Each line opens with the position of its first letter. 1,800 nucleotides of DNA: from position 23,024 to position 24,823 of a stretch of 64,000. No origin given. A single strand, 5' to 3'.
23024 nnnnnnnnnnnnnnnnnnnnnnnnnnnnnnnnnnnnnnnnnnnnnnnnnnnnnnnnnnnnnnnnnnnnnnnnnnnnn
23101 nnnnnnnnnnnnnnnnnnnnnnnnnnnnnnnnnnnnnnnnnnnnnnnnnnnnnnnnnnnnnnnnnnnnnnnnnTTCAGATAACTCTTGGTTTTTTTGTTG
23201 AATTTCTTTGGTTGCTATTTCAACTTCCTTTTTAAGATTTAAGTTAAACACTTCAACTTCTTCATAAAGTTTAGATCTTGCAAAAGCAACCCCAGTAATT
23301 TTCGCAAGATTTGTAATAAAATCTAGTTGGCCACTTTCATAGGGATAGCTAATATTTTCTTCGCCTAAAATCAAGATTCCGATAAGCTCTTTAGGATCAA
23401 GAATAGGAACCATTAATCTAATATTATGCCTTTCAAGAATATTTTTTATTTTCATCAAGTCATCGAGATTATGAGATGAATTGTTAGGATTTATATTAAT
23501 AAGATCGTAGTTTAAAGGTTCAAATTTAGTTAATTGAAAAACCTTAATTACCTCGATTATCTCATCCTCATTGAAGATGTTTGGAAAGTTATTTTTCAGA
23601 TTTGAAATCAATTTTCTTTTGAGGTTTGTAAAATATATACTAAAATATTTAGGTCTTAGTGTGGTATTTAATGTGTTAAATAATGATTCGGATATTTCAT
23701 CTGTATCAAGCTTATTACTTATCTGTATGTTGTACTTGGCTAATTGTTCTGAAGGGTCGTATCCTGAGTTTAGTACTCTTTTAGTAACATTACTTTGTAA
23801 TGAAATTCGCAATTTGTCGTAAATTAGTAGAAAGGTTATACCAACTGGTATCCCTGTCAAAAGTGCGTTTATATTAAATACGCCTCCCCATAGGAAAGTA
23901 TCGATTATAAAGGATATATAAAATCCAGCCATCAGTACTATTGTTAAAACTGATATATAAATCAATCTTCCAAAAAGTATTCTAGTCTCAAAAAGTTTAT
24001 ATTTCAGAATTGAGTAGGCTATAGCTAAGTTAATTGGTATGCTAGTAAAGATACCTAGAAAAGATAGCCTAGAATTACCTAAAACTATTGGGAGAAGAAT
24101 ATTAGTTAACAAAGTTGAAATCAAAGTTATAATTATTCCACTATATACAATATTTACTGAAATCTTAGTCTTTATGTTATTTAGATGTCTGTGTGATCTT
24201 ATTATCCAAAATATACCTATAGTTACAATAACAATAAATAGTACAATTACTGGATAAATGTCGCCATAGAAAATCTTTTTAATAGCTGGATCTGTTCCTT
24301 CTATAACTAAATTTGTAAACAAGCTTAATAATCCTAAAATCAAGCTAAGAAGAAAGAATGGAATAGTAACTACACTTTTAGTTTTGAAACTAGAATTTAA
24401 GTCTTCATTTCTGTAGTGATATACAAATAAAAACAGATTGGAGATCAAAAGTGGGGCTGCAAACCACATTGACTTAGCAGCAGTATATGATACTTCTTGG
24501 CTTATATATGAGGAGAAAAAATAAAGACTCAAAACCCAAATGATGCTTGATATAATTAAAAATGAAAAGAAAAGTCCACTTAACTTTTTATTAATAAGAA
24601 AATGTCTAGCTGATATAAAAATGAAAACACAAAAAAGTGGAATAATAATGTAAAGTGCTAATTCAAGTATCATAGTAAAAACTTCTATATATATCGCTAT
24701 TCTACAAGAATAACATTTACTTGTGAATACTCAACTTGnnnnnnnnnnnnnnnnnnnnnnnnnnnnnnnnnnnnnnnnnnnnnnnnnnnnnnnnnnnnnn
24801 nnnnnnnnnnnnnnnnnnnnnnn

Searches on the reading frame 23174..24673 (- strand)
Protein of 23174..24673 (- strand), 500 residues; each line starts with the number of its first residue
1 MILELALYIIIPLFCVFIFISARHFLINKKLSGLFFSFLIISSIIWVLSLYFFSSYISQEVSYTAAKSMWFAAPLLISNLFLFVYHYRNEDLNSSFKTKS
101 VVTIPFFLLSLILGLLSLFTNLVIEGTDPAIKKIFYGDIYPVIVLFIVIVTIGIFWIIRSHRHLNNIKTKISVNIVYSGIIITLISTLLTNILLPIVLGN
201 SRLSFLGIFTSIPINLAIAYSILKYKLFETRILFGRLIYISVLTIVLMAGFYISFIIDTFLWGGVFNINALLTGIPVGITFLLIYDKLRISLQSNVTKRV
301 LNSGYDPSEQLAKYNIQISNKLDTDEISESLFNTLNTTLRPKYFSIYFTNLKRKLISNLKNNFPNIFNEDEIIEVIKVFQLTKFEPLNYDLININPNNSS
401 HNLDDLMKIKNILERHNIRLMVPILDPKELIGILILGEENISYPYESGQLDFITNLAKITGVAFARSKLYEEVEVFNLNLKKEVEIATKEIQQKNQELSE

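Call 66: find_homologous_proteins(query=A6, max_evalue=0.001)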
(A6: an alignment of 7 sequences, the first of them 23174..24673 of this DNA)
Query A6 (7 sequences) (500 aa, profile of the alignment): 9 proteins with E <= 0.001 among 8000 candidates.
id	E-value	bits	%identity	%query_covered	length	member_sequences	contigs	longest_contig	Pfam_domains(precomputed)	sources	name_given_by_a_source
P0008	6.6e-219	746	40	100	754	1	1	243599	PF02518.32,PF00512.32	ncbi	-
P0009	1.6e-218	745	51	100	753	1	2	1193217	PF02518.32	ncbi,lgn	-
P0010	2.0e-177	609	100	86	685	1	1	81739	PF02518.32,PF00512.32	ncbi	-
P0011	2.6e-26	111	25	57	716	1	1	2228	PF13185.13,PF01590.33,PF02518.32,PF13492.13,PF00512.32,PF16927.12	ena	-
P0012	7.7e-15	73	22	52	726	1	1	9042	PF13185.13,PF01590.33,PF02518.32,PF13492.13,PF00512.32,PF16927.12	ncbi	-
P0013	4.2e-13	67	24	64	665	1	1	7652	PF13581.13,PF02518.32,PF00512.32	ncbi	ncbi:MAG: ATP-binding protein [Candidatus Paceibacterota bacterium]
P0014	1.4e-9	55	20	41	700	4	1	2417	PF13185.13,PF02518.32,PF00512.32,PF16927.12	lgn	-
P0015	5.8e-9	53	23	15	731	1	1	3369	PF13185.13,PF01590.33,PF02518.32,PF13492.13,PF00512.32,PF16927.12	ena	-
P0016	7.3e-5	40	28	16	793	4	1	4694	PF13185.13,PF01590.33,PF02518.32,PF00512.32,PF00571.34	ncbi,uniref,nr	ncbi:MAG: CBS domain-containing protein [Okeania sp. SIO3I5]|uniref:CBS domain-containing protein n=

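Call 67: find_encoding_contigs(protein=P0012, flank=8000)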
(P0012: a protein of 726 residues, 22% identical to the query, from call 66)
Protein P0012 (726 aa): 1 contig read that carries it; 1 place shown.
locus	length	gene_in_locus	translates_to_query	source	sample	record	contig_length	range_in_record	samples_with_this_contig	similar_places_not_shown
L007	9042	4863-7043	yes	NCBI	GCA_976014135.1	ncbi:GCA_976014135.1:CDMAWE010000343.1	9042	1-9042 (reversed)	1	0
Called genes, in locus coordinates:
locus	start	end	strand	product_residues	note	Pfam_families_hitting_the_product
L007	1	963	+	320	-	?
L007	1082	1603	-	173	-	-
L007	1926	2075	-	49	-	-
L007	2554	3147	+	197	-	-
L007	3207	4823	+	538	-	PF23571:GH3_M, PF23572:GH3_C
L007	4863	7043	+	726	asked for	PF16927:HisKA_7TM, PF01590:GAF (weak), PF13185:GAF_2, PF13492:GAF_3 (weak), PF00512:HisKA, PF02518:HATPase_c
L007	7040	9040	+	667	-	?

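Call 68: find_encoding_contigs(protein=P0013, flank=8000)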
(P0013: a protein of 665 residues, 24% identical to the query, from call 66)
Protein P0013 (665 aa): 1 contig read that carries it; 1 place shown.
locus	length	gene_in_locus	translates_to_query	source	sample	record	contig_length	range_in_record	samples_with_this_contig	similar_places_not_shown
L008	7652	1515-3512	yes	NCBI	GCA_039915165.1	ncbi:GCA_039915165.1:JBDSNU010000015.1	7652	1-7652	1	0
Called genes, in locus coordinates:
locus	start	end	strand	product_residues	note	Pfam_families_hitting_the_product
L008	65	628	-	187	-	PF00717:Peptidase_S24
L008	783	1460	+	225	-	PF00072:Response_reg, PF00486:Trans_reg_C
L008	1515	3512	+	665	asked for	PF00512:HisKA, PF13581:HATPase_c_2 (weak), PF02518:HATPase_c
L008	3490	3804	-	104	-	-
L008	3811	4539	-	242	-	PF20582:UPF0758_N, PF04002:RadC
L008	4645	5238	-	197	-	-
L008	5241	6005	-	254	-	PF01794:Ferric_reduct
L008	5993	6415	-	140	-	PF03073:TspO_MBR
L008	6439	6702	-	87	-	PF01541:GIY-YIG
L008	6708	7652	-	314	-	PF12848:ABC_tran_Xtn (weak), PF13304:AAA_21 (faint), PF00005:ABC_tran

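Call 69: find_encoding_contigs(protein=P0010, flank=10000)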
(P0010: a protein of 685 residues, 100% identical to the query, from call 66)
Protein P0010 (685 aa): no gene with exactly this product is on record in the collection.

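Call 71: search_protein_families(library=pfam, proteins=[L007:3207-4823:+, L007:2554-3147:+, L007:7040-9040:+], max_evalue=0.01)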
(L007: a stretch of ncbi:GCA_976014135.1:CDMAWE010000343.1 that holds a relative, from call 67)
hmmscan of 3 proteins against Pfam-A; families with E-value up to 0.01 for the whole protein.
L007:3207-4823:+ (538 aa): 3 families
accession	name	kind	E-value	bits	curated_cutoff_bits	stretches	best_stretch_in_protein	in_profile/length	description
PF23571.1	GH3_M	-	3e-14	53.3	23.6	1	316-384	3-66/75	GH3 family central domain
PF23572.1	GH3_C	-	1.1e-08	36.2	23.6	1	413-522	4-118/119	GH3 family C-terminal domain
PF03321.19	GH3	-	3.1e-05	23.8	23.6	1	27-85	8-65/304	GH3 family N-terminal domain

L007:2554-3147:+ (197 aa): 2 families
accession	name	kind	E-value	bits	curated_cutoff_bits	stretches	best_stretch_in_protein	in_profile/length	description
PF06966.17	DUF1295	-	0.00042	20.3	20.4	1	59-146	119-208/235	Protein of unknown function (DUF1295)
PF04191.18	PEMT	-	0.0066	17.3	25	1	62-141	4-85/105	Phospholipid methyltransferase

L007:7040-9040:+ (667 aa): 13 families
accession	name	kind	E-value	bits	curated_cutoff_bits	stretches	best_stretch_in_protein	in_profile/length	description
PF00072.30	Response_reg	-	5.2e-26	91.4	30.2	1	7-116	1-110/111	Response regulator receiver domain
PF02518.31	HATPase_c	-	3.2e-19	69.8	26.4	1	587-666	5-82/111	Histidine kinase-, DNA gyrase B-, and HSP90-like ATPase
PF00512.31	HisKA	-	2.3e-18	66.5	26.9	1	470-537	2-66/66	His Kinase A (phospho-acceptor) domain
PF13185.12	GAF_2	-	3.6e-11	43.8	28.6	1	175-337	2-136/136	GAF domain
PF13426.13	PAS_9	-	7.3e-09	36.3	27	1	362-462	3-103/103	PAS domain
PF08448.16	PAS_4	-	1.8e-08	35.1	23.1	1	361-464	6-109/110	PAS fold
PF01590.32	GAF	-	1.2e-07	32.8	22.4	1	177-336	2-133/133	GAF domain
PF00989.32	PAS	-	3.6e-07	30.6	22.6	1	361-433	12-85/113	PAS fold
PF13492.12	GAF_3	-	0.00014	22.7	27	1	292-338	82-129/129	GAF domain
PF13589.12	HATPase_c_3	-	0.0017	18.8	25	1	592-650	7-63/137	Histidine kinase-, DNA gyrase B-, and HSP90-like ATPase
PF20161.5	VpsR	-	0.0029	17.8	23.7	1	22-111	25-115/121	VpsR domain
PF25566.1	RIMB1_N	-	0.0036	17.6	28.5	1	122-174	21-77/129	RIMB1-like, N-terminal domain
PF13188.13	PAS_8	-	0.0069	16.7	21.8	0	362-405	13-56/65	PAS domain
